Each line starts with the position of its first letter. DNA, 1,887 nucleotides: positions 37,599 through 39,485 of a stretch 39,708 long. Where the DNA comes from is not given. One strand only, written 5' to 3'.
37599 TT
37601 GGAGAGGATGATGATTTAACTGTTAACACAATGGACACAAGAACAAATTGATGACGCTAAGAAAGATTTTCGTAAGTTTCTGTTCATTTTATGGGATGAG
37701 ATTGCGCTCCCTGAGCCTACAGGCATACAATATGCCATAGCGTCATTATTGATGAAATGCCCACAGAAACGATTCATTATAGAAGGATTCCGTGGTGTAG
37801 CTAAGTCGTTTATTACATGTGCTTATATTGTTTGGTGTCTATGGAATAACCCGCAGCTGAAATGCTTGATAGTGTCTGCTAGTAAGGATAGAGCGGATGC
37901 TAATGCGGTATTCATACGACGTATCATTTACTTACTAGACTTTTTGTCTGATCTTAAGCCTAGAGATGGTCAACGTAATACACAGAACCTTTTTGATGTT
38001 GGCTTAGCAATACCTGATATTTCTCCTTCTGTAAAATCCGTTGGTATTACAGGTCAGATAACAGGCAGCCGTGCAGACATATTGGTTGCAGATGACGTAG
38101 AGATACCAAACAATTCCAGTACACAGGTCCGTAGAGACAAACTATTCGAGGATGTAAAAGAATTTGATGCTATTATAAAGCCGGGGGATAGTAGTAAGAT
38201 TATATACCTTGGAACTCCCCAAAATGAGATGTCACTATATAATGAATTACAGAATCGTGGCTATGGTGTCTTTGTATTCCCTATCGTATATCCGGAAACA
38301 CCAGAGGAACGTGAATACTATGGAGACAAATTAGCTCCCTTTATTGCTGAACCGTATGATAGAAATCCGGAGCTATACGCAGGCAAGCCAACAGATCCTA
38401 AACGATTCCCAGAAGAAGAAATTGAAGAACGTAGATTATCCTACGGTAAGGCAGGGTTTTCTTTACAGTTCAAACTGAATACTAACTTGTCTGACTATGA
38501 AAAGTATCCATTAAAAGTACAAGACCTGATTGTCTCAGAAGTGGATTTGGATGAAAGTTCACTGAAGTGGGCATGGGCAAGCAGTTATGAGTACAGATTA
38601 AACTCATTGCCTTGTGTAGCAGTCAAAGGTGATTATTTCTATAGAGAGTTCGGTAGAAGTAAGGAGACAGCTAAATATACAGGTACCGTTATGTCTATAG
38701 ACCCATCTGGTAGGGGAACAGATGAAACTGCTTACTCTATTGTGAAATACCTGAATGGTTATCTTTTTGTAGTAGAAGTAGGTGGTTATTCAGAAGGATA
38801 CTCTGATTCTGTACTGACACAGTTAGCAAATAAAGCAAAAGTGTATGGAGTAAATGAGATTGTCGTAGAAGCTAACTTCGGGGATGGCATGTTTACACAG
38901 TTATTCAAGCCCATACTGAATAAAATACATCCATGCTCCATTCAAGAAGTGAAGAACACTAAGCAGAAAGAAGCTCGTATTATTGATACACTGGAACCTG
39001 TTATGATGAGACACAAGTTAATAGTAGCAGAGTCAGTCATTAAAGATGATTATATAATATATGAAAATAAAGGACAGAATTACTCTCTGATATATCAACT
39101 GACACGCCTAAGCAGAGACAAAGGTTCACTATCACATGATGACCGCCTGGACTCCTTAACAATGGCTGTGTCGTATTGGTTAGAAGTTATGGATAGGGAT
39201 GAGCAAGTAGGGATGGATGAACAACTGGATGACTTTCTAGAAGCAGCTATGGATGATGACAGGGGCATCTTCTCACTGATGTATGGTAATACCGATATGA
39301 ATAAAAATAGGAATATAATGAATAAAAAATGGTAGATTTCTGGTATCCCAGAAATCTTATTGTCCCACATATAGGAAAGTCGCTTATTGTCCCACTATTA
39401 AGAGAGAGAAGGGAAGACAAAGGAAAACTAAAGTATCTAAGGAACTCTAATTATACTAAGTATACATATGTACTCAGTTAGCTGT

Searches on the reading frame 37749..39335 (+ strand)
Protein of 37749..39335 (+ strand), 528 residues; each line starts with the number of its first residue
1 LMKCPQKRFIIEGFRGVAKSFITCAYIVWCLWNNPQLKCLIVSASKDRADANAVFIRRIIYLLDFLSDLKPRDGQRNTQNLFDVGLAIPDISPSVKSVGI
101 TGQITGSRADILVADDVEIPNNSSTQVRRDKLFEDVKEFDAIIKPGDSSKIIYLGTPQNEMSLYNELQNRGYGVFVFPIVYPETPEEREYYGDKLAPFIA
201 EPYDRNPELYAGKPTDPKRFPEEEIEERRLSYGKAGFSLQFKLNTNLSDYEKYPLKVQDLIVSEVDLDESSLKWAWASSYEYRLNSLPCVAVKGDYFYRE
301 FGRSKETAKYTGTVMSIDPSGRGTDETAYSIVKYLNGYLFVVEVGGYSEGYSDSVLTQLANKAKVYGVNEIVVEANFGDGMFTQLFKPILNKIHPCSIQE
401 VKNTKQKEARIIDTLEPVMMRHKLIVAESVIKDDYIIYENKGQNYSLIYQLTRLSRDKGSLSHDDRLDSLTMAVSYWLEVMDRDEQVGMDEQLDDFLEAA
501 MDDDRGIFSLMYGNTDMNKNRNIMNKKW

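Call 5: search_protein_families(library=pfam, proteins=[window:37749-39335:+])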
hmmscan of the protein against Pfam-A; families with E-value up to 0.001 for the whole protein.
window:37749-39335:+ (528 aa): 1 family
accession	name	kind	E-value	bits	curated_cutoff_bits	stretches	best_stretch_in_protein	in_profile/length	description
PF22530.2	Terminase-T7_RNaseH-like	-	3.8e-41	140.2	27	1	317-424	1-108/108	Terminase Bacteriophage T7, Ribonuclease H-like domain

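Call 26: find_encoding_contigs(protein=window:37749-39335:+, flank=10000, max_places=10)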
Protein window:37749-39335:+ (528 aa): no gene with exactly this product is on record in the collection.

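Call 28: find_encoding_contigs(protein=window:37752-39335:+, flank=10000, max_places=10)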
Protein window:37752-39335:+ (527 aa): 24 contigs read that carry it; 10 places shown.
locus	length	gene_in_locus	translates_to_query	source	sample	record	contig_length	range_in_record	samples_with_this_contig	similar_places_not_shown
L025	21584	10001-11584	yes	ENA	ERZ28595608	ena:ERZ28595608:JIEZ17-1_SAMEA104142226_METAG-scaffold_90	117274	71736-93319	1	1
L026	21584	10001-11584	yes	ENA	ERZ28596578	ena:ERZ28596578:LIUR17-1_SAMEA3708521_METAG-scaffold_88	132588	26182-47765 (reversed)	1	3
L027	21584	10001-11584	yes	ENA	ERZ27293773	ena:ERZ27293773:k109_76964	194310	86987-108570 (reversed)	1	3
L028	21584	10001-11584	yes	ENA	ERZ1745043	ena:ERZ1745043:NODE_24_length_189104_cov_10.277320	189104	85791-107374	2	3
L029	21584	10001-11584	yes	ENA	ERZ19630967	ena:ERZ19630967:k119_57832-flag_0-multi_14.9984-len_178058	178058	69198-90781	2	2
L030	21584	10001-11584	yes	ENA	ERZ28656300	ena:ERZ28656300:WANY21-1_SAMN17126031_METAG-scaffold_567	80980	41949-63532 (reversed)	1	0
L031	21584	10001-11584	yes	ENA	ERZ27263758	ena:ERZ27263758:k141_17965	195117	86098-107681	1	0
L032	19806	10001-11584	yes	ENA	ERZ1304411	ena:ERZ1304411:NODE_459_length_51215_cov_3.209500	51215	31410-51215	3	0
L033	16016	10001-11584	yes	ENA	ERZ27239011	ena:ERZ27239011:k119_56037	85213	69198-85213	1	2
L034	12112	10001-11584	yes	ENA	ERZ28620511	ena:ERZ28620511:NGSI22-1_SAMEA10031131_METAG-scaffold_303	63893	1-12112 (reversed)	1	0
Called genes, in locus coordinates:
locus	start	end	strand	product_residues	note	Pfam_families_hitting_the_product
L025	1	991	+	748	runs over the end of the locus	-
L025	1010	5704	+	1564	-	-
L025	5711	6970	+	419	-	PF03906:Phage_T7_tail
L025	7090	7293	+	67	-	PF21825:Sequestin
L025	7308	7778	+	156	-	PF05105:Phage_holin_4_1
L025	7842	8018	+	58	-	-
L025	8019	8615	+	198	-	PF01183:Glyco_hydro_25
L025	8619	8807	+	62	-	-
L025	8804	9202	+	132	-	-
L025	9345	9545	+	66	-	-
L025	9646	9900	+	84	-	PF11123:DNA_Packaging_2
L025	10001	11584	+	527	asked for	PF22530:Terminase-T7_RNaseH-like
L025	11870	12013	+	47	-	-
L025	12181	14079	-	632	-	PF00795:CN_hydrolase, PF02540:NAD_synthase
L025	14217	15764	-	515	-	PF01943:Polysacc_synt, PF03023:MurJ, PF01554:MatE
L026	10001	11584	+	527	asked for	PF22530:Terminase-T7_RNaseH-like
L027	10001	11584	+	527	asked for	PF22530:Terminase-T7_RNaseH-like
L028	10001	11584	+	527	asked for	PF22530:Terminase-T7_RNaseH-like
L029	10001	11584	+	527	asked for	PF22530:Terminase-T7_RNaseH-like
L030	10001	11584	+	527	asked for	PF22530:Terminase-T7_RNaseH-like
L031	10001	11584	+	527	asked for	PF22530:Terminase-T7_RNaseH-like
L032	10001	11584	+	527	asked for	PF22530:Terminase-T7_RNaseH-like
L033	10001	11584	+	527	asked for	PF22530:Terminase-T7_RNaseH-like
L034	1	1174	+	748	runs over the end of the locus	-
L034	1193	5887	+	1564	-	-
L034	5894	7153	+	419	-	PF03906:Phage_T7_tail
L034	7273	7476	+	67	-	PF21825:Sequestin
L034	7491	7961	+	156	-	PF05105:Phage_holin_4_1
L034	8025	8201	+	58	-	-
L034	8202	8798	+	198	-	PF01183:Glyco_hydro_25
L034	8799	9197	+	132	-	-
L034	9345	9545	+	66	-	-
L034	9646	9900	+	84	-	PF11123:DNA_Packaging_2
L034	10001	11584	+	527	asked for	PF22530:Terminase-T7_RNaseH-like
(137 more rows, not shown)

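Call 32: search_dna_similar(query=window:37752-39335:+, collection=phages, mode=protein, max_rows=15)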
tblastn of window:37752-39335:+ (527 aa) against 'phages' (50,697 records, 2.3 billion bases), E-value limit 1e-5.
Records with a match: 2755; places in all: 2778; records where one place covers at least 80% of the query: 2653.
Best place of each record, by identity: <60% 2755.
By first word of the organism name: Klebsiella 704; Escherichia 364; Pseudomonas 345; Acinetobacter 167; Vibrio 160; Salmonella 113; Yersinia 95; Pectobacterium 85; Ralstonia 54; Aeromonas 47; and 77 more.
By host as written in the record: - 401; Klebsiella pneumoniae 378; Escherichia coli 125; Acinetobacter baumannii 60; Pseudomonas putida KT2440 and Paw85 53; Pseudomonas aeruginosa 49; Yersinia pestis 38; Vibrio cholerae 33; and 697 more.
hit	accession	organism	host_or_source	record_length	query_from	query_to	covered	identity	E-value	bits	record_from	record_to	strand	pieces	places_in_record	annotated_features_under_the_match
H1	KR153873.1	Delftia phage IME-DE1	Delftia sp. 670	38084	2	502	95%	58.0%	0e+0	605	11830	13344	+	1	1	DNA packaging protein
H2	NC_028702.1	Delftia phage IME-DE1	Delftia sp. 670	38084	2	502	95%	58.0%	0e+0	605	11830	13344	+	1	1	terminase large subunit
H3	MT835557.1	Bacteriophage sp.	human fecal samples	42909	4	519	98%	55.4%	6e-113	571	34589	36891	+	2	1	record has no annotation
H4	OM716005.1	Aeromonas phage vB_ AhaP_PT2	Aeromonas hydrophila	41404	5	504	95%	56.5%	0e+0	602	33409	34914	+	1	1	terminase large subunit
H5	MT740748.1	Aeromonas phage T7-Ah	Aeromonas sp.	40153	5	504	95%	55.6%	0e+0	588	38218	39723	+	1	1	terminase large subunit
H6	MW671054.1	Aeromonas phage PZL-Ah152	Aeromonas hydrophila Ah-152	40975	5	504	95%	55.6%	0e+0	588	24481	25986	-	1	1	DNA packaging protein B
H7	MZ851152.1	Aeromonas phage PZL-Ah8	Aeromonas hydrophila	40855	5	504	95%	55.4%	0e+0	586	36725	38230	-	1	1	DNA packaging protein B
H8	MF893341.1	Ralstonia phage RPSC1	Ralstonia solanacearum mc1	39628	3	502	95%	55.4%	0e+0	575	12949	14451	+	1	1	putative packaging maturation protein B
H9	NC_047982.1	Ralstonia phage RPSC1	Ralstonia solanacearum mc1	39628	3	502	95%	55.4%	0e+0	575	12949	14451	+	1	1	terminase large subunit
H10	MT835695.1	Bacteriophage sp.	human fecal samples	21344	4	488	92%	57.0%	0e+0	573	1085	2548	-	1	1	record has no annotation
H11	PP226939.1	Aeromonas phage phiA014S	Aeromonas hydrophila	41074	5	509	96%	54.6%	0e+0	578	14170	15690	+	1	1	terminase large subunit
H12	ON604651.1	Aeromonas phage JELG-KS1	Aeromonas salmonicida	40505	5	509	96%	54.4%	2e-179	565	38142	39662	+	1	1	terminase large subunit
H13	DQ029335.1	Vibrio phage VP4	-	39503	5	503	95%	54.9%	0e+0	582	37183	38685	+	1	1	DNA packaging protein B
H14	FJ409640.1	Vibrio phage N4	sewage water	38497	5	503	95%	54.9%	0e+0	582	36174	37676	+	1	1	DNA packaging/maturation protein B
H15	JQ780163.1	Vibrio phage VP3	Vibrio cholerae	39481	5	503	95%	54.9%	0e+0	582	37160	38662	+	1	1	DNA maturation protein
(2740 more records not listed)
